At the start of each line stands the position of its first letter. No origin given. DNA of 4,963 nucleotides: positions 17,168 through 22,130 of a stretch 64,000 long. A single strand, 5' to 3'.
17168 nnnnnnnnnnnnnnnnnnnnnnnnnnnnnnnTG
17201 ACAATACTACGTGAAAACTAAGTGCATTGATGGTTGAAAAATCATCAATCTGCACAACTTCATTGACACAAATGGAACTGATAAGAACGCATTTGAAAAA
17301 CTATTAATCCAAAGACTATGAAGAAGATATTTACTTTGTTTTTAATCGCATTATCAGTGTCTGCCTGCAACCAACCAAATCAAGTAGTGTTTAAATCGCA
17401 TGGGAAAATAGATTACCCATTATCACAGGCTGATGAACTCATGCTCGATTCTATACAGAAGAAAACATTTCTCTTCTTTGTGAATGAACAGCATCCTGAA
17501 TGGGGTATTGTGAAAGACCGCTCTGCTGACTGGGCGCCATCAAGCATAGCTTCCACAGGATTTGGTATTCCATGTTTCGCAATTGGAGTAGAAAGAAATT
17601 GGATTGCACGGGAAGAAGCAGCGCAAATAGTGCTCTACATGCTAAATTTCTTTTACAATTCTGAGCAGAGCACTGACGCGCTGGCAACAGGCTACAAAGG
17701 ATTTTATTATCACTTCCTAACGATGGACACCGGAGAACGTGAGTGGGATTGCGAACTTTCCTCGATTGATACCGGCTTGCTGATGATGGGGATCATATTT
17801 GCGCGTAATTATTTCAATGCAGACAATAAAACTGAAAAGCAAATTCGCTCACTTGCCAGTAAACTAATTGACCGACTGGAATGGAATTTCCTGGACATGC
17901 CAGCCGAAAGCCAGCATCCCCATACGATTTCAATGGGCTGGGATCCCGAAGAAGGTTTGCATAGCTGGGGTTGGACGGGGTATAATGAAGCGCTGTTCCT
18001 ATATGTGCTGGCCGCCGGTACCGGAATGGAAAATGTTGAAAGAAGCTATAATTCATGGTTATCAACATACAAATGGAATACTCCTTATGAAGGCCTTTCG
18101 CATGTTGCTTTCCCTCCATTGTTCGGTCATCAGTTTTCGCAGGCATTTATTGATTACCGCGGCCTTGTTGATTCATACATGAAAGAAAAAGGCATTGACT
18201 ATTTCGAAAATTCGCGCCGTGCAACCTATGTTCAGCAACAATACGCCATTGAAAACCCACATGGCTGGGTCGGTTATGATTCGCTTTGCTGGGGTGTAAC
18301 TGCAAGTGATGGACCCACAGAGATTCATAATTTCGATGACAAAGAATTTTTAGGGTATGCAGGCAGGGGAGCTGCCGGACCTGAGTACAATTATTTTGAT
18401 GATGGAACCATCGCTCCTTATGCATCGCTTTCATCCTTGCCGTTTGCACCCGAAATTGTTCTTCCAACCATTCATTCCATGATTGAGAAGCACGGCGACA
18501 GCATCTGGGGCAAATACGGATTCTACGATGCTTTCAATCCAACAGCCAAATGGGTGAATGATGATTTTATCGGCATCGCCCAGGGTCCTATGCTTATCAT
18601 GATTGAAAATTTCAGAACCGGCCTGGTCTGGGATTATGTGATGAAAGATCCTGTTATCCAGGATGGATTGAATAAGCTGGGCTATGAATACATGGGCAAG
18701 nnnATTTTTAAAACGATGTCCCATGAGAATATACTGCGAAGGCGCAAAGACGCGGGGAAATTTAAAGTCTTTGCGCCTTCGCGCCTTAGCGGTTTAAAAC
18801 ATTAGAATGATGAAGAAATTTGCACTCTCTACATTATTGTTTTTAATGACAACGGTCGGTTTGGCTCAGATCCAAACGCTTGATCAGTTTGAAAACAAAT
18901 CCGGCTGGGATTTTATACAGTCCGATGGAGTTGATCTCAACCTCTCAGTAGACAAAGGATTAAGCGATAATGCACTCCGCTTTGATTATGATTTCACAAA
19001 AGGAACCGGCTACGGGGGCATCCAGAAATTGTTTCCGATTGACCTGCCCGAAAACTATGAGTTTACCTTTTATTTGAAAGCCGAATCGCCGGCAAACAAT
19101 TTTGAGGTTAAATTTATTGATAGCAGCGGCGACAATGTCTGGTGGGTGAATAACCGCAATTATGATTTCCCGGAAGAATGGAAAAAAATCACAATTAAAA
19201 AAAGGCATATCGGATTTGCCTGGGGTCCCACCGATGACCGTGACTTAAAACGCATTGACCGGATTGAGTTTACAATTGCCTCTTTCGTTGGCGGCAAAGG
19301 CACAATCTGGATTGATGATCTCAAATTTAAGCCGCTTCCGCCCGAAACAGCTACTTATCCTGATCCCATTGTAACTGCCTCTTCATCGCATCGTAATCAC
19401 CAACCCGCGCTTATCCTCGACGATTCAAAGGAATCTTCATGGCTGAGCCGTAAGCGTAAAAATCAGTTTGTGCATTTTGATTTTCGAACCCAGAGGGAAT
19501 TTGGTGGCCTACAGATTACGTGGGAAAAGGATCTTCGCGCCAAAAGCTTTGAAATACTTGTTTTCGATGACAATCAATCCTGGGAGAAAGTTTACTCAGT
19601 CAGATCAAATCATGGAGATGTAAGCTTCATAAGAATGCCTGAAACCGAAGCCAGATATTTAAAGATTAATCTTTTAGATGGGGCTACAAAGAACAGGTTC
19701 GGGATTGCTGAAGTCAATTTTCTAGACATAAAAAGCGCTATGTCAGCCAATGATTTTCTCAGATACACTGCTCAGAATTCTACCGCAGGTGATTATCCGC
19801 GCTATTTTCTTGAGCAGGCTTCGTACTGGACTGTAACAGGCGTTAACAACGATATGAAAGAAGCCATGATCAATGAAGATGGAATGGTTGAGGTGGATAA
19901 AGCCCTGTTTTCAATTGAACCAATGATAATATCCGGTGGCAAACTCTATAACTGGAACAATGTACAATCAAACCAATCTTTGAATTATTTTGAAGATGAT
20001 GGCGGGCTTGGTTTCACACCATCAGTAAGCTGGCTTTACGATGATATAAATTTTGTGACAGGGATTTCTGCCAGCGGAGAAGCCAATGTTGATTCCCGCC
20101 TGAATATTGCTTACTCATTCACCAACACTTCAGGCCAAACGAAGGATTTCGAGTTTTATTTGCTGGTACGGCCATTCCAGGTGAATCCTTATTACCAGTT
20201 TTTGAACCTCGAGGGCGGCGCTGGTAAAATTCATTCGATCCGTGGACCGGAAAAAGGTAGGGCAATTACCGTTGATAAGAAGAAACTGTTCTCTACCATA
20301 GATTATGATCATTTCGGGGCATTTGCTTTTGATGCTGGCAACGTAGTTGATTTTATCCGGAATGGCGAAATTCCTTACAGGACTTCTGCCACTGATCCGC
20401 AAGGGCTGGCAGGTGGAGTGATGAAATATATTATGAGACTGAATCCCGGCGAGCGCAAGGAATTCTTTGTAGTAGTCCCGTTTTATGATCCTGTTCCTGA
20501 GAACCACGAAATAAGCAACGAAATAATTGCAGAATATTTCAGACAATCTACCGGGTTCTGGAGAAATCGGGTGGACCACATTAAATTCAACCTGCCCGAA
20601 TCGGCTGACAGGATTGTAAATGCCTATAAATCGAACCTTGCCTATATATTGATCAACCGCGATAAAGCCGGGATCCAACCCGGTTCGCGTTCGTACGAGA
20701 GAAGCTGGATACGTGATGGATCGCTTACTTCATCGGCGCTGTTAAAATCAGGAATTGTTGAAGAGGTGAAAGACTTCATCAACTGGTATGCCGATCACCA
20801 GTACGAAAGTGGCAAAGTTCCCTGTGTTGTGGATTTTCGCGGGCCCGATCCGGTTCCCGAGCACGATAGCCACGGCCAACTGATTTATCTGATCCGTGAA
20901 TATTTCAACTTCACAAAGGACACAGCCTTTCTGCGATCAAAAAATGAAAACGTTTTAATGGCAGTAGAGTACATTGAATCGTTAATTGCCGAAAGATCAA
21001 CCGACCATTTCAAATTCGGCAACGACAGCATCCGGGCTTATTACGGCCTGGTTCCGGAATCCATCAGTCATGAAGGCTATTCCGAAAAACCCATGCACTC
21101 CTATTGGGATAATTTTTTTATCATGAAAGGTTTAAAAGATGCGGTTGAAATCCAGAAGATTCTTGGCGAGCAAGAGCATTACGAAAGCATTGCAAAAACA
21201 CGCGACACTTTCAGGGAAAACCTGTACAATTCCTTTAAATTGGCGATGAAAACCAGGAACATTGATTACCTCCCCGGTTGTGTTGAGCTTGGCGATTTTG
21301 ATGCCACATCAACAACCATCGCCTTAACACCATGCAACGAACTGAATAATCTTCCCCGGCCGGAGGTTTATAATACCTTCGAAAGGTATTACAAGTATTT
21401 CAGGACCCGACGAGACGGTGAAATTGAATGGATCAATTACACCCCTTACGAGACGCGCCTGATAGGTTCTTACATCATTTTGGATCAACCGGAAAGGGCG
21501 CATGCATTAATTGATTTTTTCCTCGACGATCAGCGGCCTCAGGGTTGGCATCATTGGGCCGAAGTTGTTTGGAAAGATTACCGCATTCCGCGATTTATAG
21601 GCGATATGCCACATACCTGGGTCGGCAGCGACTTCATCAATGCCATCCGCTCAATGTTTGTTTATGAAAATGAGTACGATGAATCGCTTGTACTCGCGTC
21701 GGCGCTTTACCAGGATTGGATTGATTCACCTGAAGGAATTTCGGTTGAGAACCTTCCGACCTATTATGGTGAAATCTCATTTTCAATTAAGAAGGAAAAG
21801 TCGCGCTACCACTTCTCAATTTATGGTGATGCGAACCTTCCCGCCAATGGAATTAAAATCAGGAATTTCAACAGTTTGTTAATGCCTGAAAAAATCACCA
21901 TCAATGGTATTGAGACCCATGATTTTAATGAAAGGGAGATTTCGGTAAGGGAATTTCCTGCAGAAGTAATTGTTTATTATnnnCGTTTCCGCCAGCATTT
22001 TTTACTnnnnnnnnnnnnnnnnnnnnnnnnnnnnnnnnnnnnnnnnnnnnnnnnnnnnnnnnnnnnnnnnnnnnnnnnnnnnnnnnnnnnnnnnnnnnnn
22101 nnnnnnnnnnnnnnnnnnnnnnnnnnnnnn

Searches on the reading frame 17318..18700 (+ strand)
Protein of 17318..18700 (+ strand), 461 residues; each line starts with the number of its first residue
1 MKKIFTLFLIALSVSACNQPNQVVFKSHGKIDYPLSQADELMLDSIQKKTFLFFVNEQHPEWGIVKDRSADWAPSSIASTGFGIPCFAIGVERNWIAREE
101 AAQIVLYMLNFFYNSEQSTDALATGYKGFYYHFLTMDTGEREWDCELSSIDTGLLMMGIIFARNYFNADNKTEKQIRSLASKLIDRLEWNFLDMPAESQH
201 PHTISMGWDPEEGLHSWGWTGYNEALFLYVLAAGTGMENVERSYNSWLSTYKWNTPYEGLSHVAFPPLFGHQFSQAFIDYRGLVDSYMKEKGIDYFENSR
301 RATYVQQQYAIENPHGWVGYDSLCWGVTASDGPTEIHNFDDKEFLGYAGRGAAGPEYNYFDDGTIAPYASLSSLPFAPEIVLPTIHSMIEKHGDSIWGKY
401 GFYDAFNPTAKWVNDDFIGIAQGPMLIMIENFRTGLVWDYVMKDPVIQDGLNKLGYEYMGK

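Call 5: search_protein_families(library=pfam, proteins=[window:17318-18700:+], max_evalue=0.01)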
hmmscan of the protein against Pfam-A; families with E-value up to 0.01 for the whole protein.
window:17318-18700:+ (461 aa): 2 families
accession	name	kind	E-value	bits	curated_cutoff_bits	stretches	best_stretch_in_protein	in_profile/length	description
PF10091.15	Glycoamylase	-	1.5e-73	247.4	27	1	217-444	2-220/221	Putative glucoamylase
PF08139.17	LPAM_1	-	0.0036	18.1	20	1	1-18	1-18/18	Prokaryotic membrane lipoprotein lipid attachment site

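Call 73: search_solved_structures(query=window:17318-18700:+, max_evalue=0.00001)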
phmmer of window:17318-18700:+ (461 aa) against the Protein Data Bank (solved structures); distinct sequences matched with E-value up to 0.00001: 7.
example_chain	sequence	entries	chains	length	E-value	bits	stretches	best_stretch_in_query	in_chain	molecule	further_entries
8xul_A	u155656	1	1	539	1e-102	347.5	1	42-456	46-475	XCC2207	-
4gl3_A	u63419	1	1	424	1.9e-64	221.3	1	38-457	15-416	putative glucoamylase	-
3eu8_A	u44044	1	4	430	5.8e-53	183.4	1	34-457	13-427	putative glucoamylase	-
5z06_A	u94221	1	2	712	7.3e-52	179.8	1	31-454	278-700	BDI_3064 protein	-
4qt9_A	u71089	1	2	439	1.6e-46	162.1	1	36-457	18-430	putative glucoamylase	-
5gzh_A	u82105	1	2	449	2.4e-41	145.1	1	39-457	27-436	Endo-beta-1,2-glucanase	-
5gzk_A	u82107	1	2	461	2.8e-41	144.8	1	39-457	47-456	Uncharacterized protein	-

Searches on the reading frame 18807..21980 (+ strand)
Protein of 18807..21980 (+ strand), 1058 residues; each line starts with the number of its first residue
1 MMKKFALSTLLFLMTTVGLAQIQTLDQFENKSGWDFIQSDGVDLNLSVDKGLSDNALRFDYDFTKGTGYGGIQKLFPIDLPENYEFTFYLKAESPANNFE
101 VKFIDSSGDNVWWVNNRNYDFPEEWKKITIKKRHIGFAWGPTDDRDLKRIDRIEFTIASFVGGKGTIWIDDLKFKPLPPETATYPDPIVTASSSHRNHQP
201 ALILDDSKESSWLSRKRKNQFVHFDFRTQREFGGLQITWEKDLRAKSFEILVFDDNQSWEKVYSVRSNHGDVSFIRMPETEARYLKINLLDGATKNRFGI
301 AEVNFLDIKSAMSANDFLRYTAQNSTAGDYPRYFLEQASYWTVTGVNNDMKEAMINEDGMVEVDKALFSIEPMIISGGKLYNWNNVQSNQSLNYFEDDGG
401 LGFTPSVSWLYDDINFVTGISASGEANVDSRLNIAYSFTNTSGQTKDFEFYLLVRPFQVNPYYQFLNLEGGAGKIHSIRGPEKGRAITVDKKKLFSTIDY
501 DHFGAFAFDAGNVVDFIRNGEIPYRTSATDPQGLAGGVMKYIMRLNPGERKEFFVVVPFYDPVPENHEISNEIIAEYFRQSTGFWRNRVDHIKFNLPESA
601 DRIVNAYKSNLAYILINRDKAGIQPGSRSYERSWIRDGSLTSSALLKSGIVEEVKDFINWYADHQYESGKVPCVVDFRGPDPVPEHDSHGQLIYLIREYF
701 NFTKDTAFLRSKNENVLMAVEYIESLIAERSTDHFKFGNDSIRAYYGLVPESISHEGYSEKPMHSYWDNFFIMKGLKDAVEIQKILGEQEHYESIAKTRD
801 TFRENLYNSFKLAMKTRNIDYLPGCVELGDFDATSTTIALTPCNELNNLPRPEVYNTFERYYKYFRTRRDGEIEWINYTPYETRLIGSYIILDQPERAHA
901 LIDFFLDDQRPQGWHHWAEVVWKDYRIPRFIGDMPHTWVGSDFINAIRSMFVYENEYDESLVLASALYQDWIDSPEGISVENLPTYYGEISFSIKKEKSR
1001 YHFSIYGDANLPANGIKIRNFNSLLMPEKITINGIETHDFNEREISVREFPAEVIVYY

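Call 5: search_protein_families(library=pfam, proteins=[window:18807-21980:+], max_evalue=0.01)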
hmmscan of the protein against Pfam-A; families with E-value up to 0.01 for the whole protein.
window:18807-21980:+ (1058 aa): 2 families
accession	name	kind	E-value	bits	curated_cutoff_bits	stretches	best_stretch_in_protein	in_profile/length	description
PF00754.31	F5_F8_type_C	-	1.1e-15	58.3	28.2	1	189-300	2-123/127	F5/8 type C domain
PF22633.2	F5_F8_type_C_2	-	4e-11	43.8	27.8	1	204-287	3-91/91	NedA-like, galactose-binding domain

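Call 34: search_solved_structures(query=window:18807-21980:+, max_evalue=0.01)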
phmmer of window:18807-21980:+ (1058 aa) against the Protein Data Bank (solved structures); distinct sequences matched with E-value up to 0.01: 1.
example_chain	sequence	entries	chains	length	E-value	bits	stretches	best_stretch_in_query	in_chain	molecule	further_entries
2rva_A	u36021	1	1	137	0.0098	17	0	190-299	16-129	Glucanase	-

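Call 56: find_homologous_proteins(query=window:18807-21980:+, max_evalue=1e-10)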
Query window:18807-21980:+ (1058 aa): 2174 proteins with E <= 1e-10 among 8000 candidates; the best 120 are listed.
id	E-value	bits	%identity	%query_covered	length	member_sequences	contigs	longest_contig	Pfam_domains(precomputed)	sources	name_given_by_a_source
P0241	0.0e+0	2474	100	100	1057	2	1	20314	PF00754.32,PF22633.4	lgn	-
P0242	0.0e+0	2226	89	100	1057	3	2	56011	PF00754.32,PF22633.4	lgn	-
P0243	0.0e+0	1842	74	100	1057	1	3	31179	PF00754.32,PF22633.4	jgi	jgi:hypothetical protein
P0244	0.0e+0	1823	73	100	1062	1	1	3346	PF00754.32,PF22633.4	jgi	-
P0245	0.0e+0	1812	73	100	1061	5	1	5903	PF00754.32,PF22633.4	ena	-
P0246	0.0e+0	1811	72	100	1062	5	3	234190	PF00754.32,PF22633.4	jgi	jgi:hypothetical protein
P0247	0.0e+0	1808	73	100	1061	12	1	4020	PF00754.32,PF22633.4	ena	-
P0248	0.0e+0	1808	72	100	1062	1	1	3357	PF00754.32,PF22633.4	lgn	-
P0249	0.0e+0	1803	72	100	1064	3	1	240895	PF00754.32,PF22633.4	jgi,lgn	jgi:hypothetical protein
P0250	0.0e+0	1796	72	100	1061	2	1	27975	PF00754.32,PF22633.4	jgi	jgi:hypothetical protein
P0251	0.0e+0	1793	73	99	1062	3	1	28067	PF00754.32,PF22633.4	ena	-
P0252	0.0e+0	1791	73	98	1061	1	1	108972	PF00754.32,PF22633.4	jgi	jgi:hypothetical protein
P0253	0.0e+0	1790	72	100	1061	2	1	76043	PF00754.32,PF22633.4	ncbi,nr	ncbi:MAG: discoidin domain-containing protein [Bacteroidales bacterium]|nr:discoidin domain-containi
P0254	0.0e+0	1787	71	100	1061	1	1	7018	PF00754.32,PF22633.4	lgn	-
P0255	0.0e+0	1787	73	98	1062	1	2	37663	PF00754.32,PF22633.4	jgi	jgi:hypothetical protein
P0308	0.0e+0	1744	69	100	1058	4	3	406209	PF00754.32,PF22633.4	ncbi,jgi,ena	-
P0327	0.0e+0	1738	70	100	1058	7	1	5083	PF00754.32,PF22633.4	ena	-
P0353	0.0e+0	1729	69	100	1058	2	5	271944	PF00754.32,PF22633.4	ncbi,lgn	-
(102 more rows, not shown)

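Call 64: search_protein_families(library=ncbifam, proteins=[window:18807-21980:+], max_evalue=0.001)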
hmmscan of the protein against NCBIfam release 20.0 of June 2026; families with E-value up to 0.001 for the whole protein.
window:18807-21980:+ (1058 aa): 1 family
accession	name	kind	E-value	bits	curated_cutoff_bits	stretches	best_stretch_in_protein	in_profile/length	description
TIGR01577.1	oligosac_amyl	hypoth_equivalog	3.3e-05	22.7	820.7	1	568-729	219-395/616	oligosaccharide amylase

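Call 66: predict_structure(alignment_id=A2)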
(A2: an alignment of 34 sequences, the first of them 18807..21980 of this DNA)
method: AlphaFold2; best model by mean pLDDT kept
length: 1058 residues; sequences in the alignment: 34
mean_pLDDT: 68.2   pTM: 0.55
mean pLDDT of the five models: 68.2, 65.5, 65.0, 63.6, 60.2
residues with pLDDT >= 90: 120; 70-90: 489; 50-70: 203; < 50: 246
segments of 3 or more residues with pLDDT < 50: 20-24, 204-210, 460-471, 619-641, 647-649, 668-677, 679-686, 730-767, 817-947
pLDDT, mean of each block of 10 residues (from residue 1): 74 60 54 78 84 85 70 85 88 83 82 76 89 79 78 81 80 81 76 59 49 66 85 88 86 81 85 85 89 78 84 76 87 66 54 75 79 90 85 62 78 87 77 91 92 79 38 79 81 89 88 86 85 88 93 89 64 86 72 56 61 55 38 44 51 70 60 47 50 76 76 87 65 44 34 26 43 76 85 85 64 50 29 24 24 31 39 32 28 35 37 32 32 26 43 65 62 71 70 83 87 80 67 88 82 88
secondary structure, 60 per line:
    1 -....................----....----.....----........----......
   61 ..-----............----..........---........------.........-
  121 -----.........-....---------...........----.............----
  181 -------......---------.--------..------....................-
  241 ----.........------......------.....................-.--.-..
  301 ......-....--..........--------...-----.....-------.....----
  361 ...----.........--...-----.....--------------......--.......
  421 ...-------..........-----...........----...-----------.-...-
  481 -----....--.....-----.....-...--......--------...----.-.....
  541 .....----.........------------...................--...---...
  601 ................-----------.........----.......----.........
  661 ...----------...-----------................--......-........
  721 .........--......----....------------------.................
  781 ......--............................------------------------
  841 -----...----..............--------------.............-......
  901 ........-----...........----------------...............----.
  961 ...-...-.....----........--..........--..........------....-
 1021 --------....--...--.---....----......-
elements in order (helices of 4 or more, strands of 3 or more residues): H2-21 H26-29 E34-38 E43-50 E55-62 E68-79 E84-93 E97-104 E111-119 E126-131 E136-139 E149-159 E164-176 E188-193 E220-239 E245-253 E260-265 E272-292 E299-306 H308-311 H314-323 E340-344 E352-356 E361-363 E368-376 E379-381 E387-391 E406-411 E414-423 E431-440 E446-456 E477-479 E486-489 E492-496 E502-506 H513-518 E527-529 E536-545 E550-558 H571-589 E592-594 H598-616 H628-636 H641-647 H652-663 E674-676 H688-703 H706-711 H713-729 H732-737 H742-745 H764-786 H789-816 H853-866 H881-893 H895-908 H914-924 H941-951 E952-955 E960-963 H969-973 E978-985 E988-997 E1000-1009 E1016-1019 E1029-1032 E1035-1037 E1044-1047 E1052-1057

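Call 70: fold_search(model_id=the predicted structure, library=pdb)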
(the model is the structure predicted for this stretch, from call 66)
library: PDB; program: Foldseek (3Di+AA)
matches with E <= 10: 1098; with E <= 0.001: 249
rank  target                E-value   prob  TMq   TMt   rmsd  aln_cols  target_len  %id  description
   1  8ho7_A                3.2e-12  1.00  0.20  0.25  18.9       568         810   14  The cryo-EM structure of cellobiose phosphorylase from Clostridium thermocellum (released 2023-12-13)
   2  3qde_A                1.4e-11  1.00  0.19  0.24  19.4       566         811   14  The structure of Cellobiose phosphorylase from Clostridium thermocellum in complex with phosphate (released 2011-11-09)
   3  8ho9_A                1.7e-11  1.00  0.20  0.25  18.6       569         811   14  The cryo-EM structure of cellobiose phosphorylase from Clostridium thermocellum (cysteine-to-serine varient) (released 2023-12-13)
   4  8hob_A                3.0e-11  1.00  0.20  0.25  19.0       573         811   14  The cryo-EM structure of cellobiose phosphorylase from Clostridium thermocellum ( variant) (released 2024-03-20)
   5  8ho8_A                3.5e-11  1.00  0.20  0.25  18.7       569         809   13  The cryo-EM structure of cellobiose phosphorylase from Clostridium thermocellum in complex with cellobiose (released 2023-12-13)
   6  8bou_B                6.6e-11  1.00  0.20  0.26  17.6       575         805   12  Crystal structure of Blautia producta GH94 (released 2023-11-29)
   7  8bou_A                1.4e-10  1.00  0.20  0.25  17.6       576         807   13  Crystal structure of Blautia producta GH94 (released 2023-11-29)
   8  1v7v                  1.6e-10  1.00  0.20  0.25  17.2       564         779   13  Crystal structure of Vibrio proteolyticus chitobiose phosphorylase (released 2004-06-22)
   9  3s4c                  1.7e-09  1.00  0.19  0.24  18.8       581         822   12  Lactose phosphorylase in complex with sulfate (released 2012-06-27)
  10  3rrs_A                1.8e-09  1.00  0.19  0.24  18.8       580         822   14  Crystal structure analysis of cellobiose phosphorylase from Cellulomonas uda (released 2012-05-09)
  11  2cqs_A                2.6e-09  1.00  0.19  0.24  18.3       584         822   13  Crystal Structure of Cellvibrio gilvus Cellobiose Phosphorylase Crystallized from Ammonium Sulfate (released 2006-05-16)
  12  7dkw_A                4.0e-09  1.00  0.19  0.24  19.0       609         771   12  Crystal structure of TxGH116 E441G nucleophile mutant from Thermoanaerobacterium xylanolyticum with autocondensation p (released 2021-06-23)
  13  3act_A                4.6e-09  1.00  0.19  0.24  18.7       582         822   14  Crystal Structure of Cellvibrio gilvus Cellobiose Phosphorylase Histidine mutant (released 2010-12-22)
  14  3acs_A                5.1e-09  1.00  0.20  0.24  17.9       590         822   12  Crystal Structure of Cellvibrio gilvus Cellobiose Phosphorylase W488F mutant (released 2010-12-22)
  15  3afj_A                5.4e-09  1.00  0.19  0.24  18.9       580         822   13  Crystal Structure of Cellvibrio gilvus Cellobiose Phosphorylase triple mutant (released 2011-03-23)
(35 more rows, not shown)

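Call 71: search_solved_structures(query=A2, max_evalue=1)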
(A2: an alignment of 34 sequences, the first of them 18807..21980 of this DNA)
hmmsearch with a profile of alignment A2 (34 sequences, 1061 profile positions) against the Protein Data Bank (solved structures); distinct sequences matched with E-value up to 1: 20.
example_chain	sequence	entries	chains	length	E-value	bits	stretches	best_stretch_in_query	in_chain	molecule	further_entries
2rva_A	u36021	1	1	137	1.6e-08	36.3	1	192-308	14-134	Glucanase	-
4zz5_A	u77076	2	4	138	1.6e-08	36.3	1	192-308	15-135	Glucanase/chitosanase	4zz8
2rv9_A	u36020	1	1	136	2e-06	29.3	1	195-306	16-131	Glucanase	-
4zxe_A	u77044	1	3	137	2.1e-06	29.3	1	195-306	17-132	Glucanase/Chitosanase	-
4zy9_A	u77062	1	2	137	2.7e-06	28.9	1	195-306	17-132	Glucanase/chitosanase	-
5zu6_A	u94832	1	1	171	4.7e-06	28.1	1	188-300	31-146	CBM32 domain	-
4a42_A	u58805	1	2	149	3e-05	25.5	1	195-297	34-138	ALPHA-N-ACETYLGLUCOSAMINIDASE FAMILY PROTEIN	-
5zu5_A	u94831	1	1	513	4.8e-05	24.8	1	189-291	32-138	alginate lyase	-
7w12_A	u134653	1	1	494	5e-05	24.7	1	190-291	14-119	Alginate lyase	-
2j1a_A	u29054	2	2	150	0.0005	21.4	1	192-303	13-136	HYALURONIDASE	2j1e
2j7m_A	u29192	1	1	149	0.0005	21.4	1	192-303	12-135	HYALURONIDASE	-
1v0a_A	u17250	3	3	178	0.0038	18.5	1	26-175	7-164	ENDOGLUCANASE H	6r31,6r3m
2lro_A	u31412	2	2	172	0.0051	18.1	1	26-169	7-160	Endoglucanase H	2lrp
2yc2_A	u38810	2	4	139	0.061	14.5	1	192-299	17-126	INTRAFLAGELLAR TRANSPORT PROTEIN 25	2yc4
2j1r_A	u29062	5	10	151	0.08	14.1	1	188-297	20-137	FUCOLECTIN-RELATED PROTEIN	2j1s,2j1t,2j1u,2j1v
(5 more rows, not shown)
